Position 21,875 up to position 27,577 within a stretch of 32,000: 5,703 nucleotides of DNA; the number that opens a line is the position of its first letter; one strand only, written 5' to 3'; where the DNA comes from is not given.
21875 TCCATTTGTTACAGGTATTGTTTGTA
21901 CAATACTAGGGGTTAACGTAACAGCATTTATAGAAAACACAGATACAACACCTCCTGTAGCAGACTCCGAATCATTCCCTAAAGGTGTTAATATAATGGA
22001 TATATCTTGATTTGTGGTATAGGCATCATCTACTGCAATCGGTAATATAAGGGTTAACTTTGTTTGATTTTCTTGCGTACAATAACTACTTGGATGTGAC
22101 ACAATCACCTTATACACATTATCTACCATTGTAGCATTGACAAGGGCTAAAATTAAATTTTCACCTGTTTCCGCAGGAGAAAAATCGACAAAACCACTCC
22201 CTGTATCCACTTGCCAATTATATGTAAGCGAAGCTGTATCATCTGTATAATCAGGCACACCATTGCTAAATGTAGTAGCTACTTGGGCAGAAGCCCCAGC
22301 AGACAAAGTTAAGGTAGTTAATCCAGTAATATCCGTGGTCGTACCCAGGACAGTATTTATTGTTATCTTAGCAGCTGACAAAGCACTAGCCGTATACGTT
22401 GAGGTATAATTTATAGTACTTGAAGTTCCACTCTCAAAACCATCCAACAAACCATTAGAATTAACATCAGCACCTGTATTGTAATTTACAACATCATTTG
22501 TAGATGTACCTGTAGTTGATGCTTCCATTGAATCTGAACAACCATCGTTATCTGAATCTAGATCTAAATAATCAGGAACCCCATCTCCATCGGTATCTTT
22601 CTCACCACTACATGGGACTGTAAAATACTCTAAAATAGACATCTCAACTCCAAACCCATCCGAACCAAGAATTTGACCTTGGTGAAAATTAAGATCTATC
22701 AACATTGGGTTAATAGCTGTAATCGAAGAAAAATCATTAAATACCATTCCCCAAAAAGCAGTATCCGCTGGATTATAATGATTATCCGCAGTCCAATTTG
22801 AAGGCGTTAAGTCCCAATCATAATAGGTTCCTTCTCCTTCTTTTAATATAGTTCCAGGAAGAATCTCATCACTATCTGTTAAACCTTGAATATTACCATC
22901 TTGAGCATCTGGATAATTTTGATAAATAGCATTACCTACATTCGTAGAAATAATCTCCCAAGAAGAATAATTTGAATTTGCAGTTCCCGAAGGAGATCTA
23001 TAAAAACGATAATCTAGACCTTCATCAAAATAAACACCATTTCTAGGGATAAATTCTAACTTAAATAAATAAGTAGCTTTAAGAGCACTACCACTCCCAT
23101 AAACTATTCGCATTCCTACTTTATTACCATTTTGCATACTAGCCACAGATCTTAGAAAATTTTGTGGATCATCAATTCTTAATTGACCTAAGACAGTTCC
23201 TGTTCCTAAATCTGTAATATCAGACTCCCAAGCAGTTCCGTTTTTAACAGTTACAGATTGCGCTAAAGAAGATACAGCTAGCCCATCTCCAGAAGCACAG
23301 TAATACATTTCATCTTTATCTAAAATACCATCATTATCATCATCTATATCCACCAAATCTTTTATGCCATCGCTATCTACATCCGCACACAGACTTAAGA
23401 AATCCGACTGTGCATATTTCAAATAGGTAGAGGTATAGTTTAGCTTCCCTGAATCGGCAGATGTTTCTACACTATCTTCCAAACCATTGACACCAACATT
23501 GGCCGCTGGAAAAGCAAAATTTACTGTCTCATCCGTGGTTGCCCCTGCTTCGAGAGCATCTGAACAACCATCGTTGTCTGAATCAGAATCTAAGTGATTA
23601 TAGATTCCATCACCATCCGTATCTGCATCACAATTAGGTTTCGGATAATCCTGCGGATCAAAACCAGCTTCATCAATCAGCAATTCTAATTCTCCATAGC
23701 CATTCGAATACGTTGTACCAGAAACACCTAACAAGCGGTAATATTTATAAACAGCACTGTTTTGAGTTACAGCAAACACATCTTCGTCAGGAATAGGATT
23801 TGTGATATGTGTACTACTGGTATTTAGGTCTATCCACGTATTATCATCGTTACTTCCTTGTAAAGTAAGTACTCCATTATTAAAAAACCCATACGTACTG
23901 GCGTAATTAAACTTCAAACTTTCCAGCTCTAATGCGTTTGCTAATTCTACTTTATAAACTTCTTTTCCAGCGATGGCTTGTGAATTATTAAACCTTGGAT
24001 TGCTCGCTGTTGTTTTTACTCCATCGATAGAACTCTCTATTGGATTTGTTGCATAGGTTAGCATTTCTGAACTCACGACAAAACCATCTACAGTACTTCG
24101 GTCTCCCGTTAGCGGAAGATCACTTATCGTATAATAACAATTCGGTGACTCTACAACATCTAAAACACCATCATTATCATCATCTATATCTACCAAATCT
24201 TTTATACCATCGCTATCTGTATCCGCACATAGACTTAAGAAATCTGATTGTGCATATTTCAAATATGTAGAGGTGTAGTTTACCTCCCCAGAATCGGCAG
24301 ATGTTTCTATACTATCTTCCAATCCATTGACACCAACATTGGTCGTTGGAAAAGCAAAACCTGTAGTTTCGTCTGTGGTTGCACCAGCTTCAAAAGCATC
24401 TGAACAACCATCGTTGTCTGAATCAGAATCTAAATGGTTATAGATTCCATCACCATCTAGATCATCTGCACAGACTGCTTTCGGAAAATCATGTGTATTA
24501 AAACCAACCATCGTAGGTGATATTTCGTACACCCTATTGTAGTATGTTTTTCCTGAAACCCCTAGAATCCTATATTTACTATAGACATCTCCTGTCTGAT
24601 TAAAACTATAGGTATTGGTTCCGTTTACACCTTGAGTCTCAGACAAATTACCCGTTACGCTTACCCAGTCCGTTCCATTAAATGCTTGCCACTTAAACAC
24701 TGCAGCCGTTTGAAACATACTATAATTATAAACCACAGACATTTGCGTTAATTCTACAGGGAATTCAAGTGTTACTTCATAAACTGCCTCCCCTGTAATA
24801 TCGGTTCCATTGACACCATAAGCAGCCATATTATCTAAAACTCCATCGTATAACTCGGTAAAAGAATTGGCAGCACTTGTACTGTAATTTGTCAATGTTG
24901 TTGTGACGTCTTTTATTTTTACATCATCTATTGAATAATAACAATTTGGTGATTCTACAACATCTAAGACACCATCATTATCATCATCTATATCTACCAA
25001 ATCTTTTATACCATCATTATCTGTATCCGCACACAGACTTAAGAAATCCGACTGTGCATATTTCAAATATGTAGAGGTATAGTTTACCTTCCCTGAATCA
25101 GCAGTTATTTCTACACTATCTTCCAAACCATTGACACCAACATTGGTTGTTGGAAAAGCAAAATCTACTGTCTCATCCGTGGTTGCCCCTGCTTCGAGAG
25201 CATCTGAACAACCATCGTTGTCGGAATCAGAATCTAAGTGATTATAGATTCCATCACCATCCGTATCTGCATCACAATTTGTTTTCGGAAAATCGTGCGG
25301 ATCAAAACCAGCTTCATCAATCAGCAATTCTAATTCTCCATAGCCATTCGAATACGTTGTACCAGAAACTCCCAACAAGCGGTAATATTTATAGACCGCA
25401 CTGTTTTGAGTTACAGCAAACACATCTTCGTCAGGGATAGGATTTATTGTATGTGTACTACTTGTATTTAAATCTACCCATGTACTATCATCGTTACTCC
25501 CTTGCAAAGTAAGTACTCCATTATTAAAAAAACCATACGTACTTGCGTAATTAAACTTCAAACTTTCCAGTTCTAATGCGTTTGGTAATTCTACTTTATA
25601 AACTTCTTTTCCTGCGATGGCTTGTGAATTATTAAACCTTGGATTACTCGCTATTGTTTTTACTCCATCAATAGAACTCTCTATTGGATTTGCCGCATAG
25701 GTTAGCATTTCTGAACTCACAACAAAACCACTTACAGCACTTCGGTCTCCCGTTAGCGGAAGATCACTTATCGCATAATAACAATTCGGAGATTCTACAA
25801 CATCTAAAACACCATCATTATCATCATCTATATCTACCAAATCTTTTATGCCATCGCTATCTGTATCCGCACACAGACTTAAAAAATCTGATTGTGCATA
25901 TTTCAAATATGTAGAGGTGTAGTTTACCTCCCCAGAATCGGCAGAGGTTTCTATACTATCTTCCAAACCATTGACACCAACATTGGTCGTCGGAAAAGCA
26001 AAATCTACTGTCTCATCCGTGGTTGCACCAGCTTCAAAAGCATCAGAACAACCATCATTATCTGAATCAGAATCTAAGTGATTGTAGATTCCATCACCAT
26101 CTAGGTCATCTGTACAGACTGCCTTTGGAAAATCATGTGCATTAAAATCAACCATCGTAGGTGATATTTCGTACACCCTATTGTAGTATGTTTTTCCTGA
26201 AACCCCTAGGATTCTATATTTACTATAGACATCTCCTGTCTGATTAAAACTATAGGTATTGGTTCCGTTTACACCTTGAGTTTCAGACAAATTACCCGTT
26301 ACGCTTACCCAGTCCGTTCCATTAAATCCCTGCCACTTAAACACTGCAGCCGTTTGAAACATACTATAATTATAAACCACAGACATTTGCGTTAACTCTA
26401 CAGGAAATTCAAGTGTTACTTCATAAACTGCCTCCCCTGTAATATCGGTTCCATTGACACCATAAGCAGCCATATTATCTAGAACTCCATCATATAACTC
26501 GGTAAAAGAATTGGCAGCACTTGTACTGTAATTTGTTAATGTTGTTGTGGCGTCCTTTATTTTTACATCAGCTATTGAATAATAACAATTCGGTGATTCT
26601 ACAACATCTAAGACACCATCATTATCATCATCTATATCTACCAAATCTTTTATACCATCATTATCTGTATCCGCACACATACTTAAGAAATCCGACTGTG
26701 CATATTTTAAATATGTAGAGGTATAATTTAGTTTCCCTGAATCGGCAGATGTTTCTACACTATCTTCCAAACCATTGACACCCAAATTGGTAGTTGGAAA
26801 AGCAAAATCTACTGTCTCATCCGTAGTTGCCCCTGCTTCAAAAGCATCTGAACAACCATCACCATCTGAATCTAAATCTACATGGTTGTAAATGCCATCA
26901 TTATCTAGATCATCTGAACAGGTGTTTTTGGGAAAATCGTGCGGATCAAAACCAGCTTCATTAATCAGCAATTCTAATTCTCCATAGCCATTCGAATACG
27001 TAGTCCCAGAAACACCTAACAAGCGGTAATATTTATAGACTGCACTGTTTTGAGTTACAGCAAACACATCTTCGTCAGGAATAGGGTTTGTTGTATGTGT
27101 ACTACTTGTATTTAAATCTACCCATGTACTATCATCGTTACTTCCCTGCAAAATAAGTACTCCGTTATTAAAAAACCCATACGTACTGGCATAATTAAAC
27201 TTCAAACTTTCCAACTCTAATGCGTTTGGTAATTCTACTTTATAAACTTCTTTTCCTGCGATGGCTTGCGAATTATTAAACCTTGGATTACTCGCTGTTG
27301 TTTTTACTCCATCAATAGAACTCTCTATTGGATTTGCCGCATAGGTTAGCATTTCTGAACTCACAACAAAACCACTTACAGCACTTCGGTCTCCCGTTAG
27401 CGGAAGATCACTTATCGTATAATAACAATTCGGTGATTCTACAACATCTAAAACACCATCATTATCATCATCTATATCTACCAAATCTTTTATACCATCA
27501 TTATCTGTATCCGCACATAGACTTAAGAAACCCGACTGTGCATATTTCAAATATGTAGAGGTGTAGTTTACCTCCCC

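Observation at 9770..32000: Giant type-B-CTD T9SS cargo (at least 7,409 codons in window) whose architecture is not SprB-like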

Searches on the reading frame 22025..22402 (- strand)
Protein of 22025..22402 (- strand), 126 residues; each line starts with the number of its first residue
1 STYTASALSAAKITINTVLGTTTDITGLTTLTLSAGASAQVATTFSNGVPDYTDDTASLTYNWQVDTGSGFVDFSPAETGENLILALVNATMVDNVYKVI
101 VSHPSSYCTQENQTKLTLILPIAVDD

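Call 22: search_protein_families(library=pfam, proteins=[window:22025-22402:-], max_evalue=5)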
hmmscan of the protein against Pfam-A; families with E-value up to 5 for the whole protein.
window:22025-22402:- (126 aa): 1 family
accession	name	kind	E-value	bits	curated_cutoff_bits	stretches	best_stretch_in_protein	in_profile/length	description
PF14292.12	SusE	-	0.044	14.4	25.2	1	29-84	21-76/106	SusE outer membrane protein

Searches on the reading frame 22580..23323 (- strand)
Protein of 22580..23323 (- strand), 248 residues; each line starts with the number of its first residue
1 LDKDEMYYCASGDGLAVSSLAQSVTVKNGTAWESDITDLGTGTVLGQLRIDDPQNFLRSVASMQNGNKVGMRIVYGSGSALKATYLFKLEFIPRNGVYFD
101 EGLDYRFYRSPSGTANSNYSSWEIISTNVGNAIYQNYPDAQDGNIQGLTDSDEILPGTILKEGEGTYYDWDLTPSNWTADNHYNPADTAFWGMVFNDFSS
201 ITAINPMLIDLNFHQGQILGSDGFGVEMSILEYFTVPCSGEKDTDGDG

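Call 22: search_protein_families(library=pfam, proteins=[window:22580-23323:-], max_evalue=5)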
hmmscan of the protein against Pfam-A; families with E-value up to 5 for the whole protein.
window:22580-23323:- (248 aa): 0 families

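Call 68: search_solved_structures(query=window:22580-23323:-, max_evalue=1)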
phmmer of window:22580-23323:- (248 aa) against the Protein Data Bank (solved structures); distinct sequences matched with E-value up to 1: 2.
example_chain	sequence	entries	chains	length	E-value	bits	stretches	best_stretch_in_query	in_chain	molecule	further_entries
6vs7_A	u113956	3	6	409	0.31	13.7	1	51-121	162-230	Adhesin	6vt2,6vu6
4ow2_A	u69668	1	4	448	0.57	12.9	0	185-220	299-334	Yop effector YopM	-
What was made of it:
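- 22595..23311 (-): Block b4 (aa 2897-3135), unidentified domain. No Pfam or PDB hit (calls 22, 68).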

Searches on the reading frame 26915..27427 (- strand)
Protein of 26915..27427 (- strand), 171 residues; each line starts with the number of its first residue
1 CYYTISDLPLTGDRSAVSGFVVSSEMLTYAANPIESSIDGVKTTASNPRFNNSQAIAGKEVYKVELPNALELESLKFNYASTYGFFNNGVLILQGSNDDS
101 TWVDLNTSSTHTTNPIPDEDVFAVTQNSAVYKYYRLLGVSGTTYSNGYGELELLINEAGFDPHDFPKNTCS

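Call 22: search_protein_families(library=pfam, proteins=[window:26915-27427:-], max_evalue=5)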
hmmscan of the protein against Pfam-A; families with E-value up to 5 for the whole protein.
window:26915-27427:- (171 aa): 0 families

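Call 32: search_solved_structures(query=A1, max_evalue=1, show_alignments=1)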
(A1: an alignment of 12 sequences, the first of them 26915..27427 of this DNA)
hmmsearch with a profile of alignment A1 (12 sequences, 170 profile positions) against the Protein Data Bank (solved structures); distinct sequences matched with E-value up to 1: 13.
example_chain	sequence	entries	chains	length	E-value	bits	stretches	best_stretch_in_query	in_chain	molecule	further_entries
2ls6_A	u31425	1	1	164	1.2e-05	28.7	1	32-114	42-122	Hyaluronoglucosaminidase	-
7nsn_A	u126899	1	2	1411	5.3e-05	26.6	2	55-138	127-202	GH92 alpha-1,2-mannosidase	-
2w1q_A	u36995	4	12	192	0.0034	20.7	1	35-111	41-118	HYALURONOGLUCOSAMINIDASE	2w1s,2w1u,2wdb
7rga_A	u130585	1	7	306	0.028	17.7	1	35-108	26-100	nano CLostridial Antibody Mimetic Protein 3 VHH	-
7wdt_A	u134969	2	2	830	0.046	17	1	62-124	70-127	Beta-N-acetylhexosaminidase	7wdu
6z14_JJJ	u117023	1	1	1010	0.059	16.7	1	63-124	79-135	Beta-N-acetylhexosaminidase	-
6yxz_JJJ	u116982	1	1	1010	0.059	16.7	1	63-124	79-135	Beta-N-acetylhexosaminidase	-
4lks_A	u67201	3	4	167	0.11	15.8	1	31-112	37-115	Glycosyl hydrolase, family 31/fibronectin type III domain protein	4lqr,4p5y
2jd9_A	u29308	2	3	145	0.15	15.4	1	50-157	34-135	YECBM32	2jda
7nit_A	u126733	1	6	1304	0.21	14.9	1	55-143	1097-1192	Beta-galactosidase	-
7rg7_A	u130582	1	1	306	0.23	14.7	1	21-108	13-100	nano CLostridial Antibody Mimetic Protein 8 VHH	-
9ifo_A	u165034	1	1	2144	0.55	13.5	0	59-123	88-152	Teneurin-Like Protein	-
9pt5_A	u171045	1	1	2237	0.57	13.5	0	59-123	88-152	Teneurin-like protein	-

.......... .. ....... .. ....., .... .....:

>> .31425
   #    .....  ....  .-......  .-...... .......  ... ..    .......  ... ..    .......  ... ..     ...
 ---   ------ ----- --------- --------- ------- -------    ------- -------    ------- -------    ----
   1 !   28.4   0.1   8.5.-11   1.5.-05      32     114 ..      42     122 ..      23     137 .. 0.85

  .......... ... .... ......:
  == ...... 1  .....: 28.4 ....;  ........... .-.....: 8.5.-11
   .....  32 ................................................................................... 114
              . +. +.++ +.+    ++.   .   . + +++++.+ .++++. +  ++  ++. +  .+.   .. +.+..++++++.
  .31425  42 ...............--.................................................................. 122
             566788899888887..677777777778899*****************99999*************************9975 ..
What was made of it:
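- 23390..28246 (-): (A-B)x3: six Cys-bracketed discoidin/F5-8-type-C/CBM32-fold domains. They start at aa 1254, 1522, 1802, 2070, 2350 and 2618, with about 100-aa TSP3-like Asp-rich linkers. The super-repeat is exactly 548 aa. The module profile hits CBM32 structures 2ls6 (E 1.2e-5) and 7nsn (5e-5) (call 32).
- On Discoidin / F5-8 type C / CBM32 domains (A and B modules): The module profile hits CBM32 chains in PDB (2ls6 E 1.2e-5; 7nsn 5e-5) (call 32).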

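Call 40: predict_structure(alignment_id=A1)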
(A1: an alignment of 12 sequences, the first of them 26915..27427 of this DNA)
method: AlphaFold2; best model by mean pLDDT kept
length: 171 residues; sequences in the alignment: 12
mean_pLDDT: 81.2   pTM: 0.81
mean pLDDT of the five models: 81.2, 80.9, 79.9, 78.3, 75.4
residues with pLDDT >= 90: 60; 70-90: 69; 50-70: 42; < 50: 0
segments of 3 or more residues with pLDDT < 50: none
pLDDT, mean of each block of 10 residues (from residue 1): 67 62 88 74 65 94 89 83 80 97 94 71 93 96 75 79 74 61
secondary structure, 60 per line:
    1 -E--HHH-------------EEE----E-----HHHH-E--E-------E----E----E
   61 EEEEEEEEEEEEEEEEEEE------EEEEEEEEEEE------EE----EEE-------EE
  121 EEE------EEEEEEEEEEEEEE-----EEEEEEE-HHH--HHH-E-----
elements in order: E21-23 H34-37 E60-79 E86-96 E109-111 E119-123 E130-143 E149-155

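Call 44: fold_search(model_id=the predicted structure, library=pdb)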
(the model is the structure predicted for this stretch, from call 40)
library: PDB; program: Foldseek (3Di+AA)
matches with E <= 10: 1618; with E <= 0.001: 147
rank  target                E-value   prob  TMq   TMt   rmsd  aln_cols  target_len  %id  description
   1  1d7p                  1.4e-05  1.00  0.57  0.61   4.4       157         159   11  Crystal structure of the c2 domain of human factor viii at 1.5 a resolution at 1.5 A (released 1999-12-01)
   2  3hnb                  1.4e-05  1.00  0.54  0.59   4.7       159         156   11  Factor VIII Trp2313-His2315 segment is involved in membrane binding as shown by crystal structure of complex between fac (released 2010-01-19)
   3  1iqd_C                1.8e-05  1.00  0.57  0.61   5.3       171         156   13  Human Factor VIII C2 Domain complexed to human monoclonal BO2C11 Fab. (released 2001-08-15)
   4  4mo3                  1.9e-05  1.00  0.57  0.61   4.6       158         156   14  Crystal Structure of Porcine C2 Domain of Blood Coagulation Factor VIII (released 2013-11-06)
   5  2w1u_B                2.2e-05  1.00  0.56  0.63   4.9       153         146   18  A family 32 carbohydrate-binding module, from the Mu toxin produced by Clostridium perfringens, in complex with beta-D (released 2009-05-05)
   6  4lpl                  2.5e-05  1.00  0.57  0.66   4.4       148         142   14  Structure of CBM32-1 from a family 31 glycoside hydrolase from Clostridium perfringens (released 2014-07-16)
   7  7s0p                  2.7e-05  1.00  0.58  0.62   4.4       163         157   15  Crystal structure of Porcine Factor VIII C2 Domain Bound to Phosphatidylserine (released 2021-10-27)
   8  7nsn_A                2.7e-05  1.00  0.55  0.09   5.4       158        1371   15  Multi-domain GH92 alpha-1,2-mannosidase from Neobacillus novalis: mannoimidazole complex (released 2022-09-21)
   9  9d5d                  2.8e-05  1.00  0.57  0.61   4.5       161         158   12  Crystal Structure of Blood Coagulation Factor VIII C2 Domain Mutant L2251A/L2252A (released 2024-09-04)
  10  4ki5_M                2.8e-05  1.00  0.55  0.59   4.8       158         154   12  Cystal structure of human factor VIII C2 domain in a ternary complex with murine inhbitory antibodies 3E6 and G99 (released 2014-01-15)
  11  4zxe_C                3.1e-05  1.00  0.49  0.60   5.4       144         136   17  X-ray crystal structure of chitosan-binding module 1 derived from chitosanase/glucanase from Paenibacillus sp. IK-5. (released 2016-04-13)
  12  2w1u_D                3.5e-05  1.00  0.54  0.62   4.8       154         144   15  A family 32 carbohydrate-binding module, from the Mu toxin produced by Clostridium perfringens, in complex with beta-D (released 2009-05-05)
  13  2w1q_A                3.9e-05  1.00  0.48  0.57   5.7       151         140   16  Unique ligand binding specificity for a family 32 Carbohydrate- Binding Module from the Mu toxin produced by Clostridi (released 2009-05-05)
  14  4zxe_A                4.3e-05  1.00  0.50  0.62   5.3       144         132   17  X-ray crystal structure of chitosan-binding module 1 derived from chitosanase/glucanase from Paenibacillus sp. IK-5. (released 2016-04-13)
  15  2wdb_D                4.8e-05  1.00  0.53  0.62   4.8       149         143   19  A family 32 carbohydrate-binding module, from the Mu toxin produced by Clostridium perfringens, in complex with beta-D (released 2009-05-05)
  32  7nsn_B                1.4e-04  1.00  0.51  0.09   5.3       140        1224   14  Multi-domain GH92 alpha-1,2-mannosidase from Neobacillus novalis: mannoimidazole complex (released 2022-09-21)
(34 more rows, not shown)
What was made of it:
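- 23390..28246 (-): The AF2 model has pLDDT 81; Foldseek top hits are FVIII C2 and CBM32, probability 1.0, TM 0.55-0.66 (calls 40, 44).
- On Discoidin / F5-8 type C / CBM32 domains (A and B modules): The AF2 model matches FVIII C2 and CBM32 with probability 1.0 and TM 0.55-0.66 (calls 40, 44).
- Discoidin/CBM32 fold of the A and B modules (calls 32, 40, 44). The elaborate, duplicated lectin-fold head (calls 32, 44) argues for ligand binding.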
